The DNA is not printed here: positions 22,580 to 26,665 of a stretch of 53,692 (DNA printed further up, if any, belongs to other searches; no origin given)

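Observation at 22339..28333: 202-bp perfect inverted repeats bracket a 5.6-kb promoter-bearing core between two mirror-image polysaccharide modules: a candidate operon flip-flop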

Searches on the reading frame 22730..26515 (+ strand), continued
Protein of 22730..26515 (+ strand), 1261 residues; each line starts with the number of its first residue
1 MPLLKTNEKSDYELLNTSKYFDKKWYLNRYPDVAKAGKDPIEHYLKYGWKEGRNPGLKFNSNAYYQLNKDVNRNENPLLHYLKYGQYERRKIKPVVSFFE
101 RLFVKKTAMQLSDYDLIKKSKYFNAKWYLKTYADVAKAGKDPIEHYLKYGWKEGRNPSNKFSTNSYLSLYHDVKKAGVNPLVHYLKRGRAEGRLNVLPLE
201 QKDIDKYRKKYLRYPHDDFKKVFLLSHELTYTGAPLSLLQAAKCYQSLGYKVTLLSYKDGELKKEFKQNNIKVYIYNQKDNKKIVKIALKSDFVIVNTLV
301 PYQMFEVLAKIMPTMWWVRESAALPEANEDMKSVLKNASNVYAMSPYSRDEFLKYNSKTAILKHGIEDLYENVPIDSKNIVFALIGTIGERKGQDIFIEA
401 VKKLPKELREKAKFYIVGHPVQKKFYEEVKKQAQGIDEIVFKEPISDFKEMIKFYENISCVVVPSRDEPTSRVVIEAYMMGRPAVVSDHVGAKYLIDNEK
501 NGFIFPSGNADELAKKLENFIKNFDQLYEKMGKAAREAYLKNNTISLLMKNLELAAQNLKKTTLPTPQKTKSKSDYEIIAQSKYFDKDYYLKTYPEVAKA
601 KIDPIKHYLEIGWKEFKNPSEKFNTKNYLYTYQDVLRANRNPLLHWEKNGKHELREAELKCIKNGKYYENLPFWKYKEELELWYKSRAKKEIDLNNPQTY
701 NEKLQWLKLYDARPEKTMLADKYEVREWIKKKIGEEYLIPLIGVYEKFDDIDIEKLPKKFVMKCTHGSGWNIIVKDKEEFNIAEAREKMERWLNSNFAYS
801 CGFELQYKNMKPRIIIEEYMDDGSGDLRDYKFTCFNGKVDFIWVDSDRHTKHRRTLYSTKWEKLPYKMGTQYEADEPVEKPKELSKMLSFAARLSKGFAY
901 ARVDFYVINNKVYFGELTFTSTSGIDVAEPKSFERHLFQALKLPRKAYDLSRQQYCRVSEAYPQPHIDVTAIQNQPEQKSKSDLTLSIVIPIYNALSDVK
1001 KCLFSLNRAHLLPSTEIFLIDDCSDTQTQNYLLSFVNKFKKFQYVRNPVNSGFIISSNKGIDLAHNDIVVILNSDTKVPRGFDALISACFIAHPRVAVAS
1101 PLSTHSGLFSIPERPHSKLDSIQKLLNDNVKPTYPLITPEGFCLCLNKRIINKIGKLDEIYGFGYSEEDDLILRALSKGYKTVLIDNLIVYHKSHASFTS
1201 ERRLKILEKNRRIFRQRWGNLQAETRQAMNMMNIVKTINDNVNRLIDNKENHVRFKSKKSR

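Call 81: search_protein_families(library=pfam, proteins=[L030:4343-4909:+], max_evalue=1)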
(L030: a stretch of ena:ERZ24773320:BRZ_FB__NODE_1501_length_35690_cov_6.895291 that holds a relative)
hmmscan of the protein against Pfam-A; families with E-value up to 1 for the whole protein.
L030:4343-4909:+ (188 aa): 21 families
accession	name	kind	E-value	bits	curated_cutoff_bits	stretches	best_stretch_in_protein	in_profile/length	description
PF02796.21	HTH_7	-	1.8e-07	31.6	23.8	1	147-174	12-39/45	Helix-turn-helix domain of resolvase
PF00239.26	Resolvase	-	7e-06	26.6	23.3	1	44-127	59-143/145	Resolvase, N terminal domain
PF02954.25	HTH_8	-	0.00048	20.2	22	1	158-174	20-36/42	Bacterial regulatory protein, Fis family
PF13551.12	HTH_29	-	0.00059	20.3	28.1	1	151-178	6-34/64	Winged helix-turn helix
PF00196.25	GerE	-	0.00064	19.7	23.5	1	145-172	6-33/57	Bacterial regulatory proteins, luxR family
PF13384.12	HTH_23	-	0.00071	19.8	24.6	1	152-177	13-38/50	Homeodomain-like domain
PF13022.12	HTH_Tnp_1_2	-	0.0012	19.4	27.9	1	142-181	8-51/122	Helix-turn-helix of insertion element transposase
PF13518.12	HTH_28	-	0.0061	17.1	25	1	149-177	6-33/52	Helix-turn-helix domain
PF04218.19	CENP-B_N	-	0.0082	16.2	21.2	1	151-177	17-43/53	CENP-B N-terminal DNA-binding domain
PF01527.26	HTH_Tnp_1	-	0.0084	16.8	24.1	1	145-179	12-46/75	Transposase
PF13936.12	HTH_38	-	0.0094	16.1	27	1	148-174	12-38/44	Helix-turn-helix domain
PF08279.18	HTH_11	-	0.024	15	25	1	147-175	3-34/55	HTH domain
PF13309.12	HTH_22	-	0.039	14.4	29.6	1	161-177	46-62/63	HTH domain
PF15978.11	TnsD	-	0.041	13.4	32.4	1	144-184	197-227/355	Tn7-like transposition protein D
PF00440.29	TetR_N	-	0.056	13.7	24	1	160-175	20-35/47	Bacterial regulatory proteins, tetR family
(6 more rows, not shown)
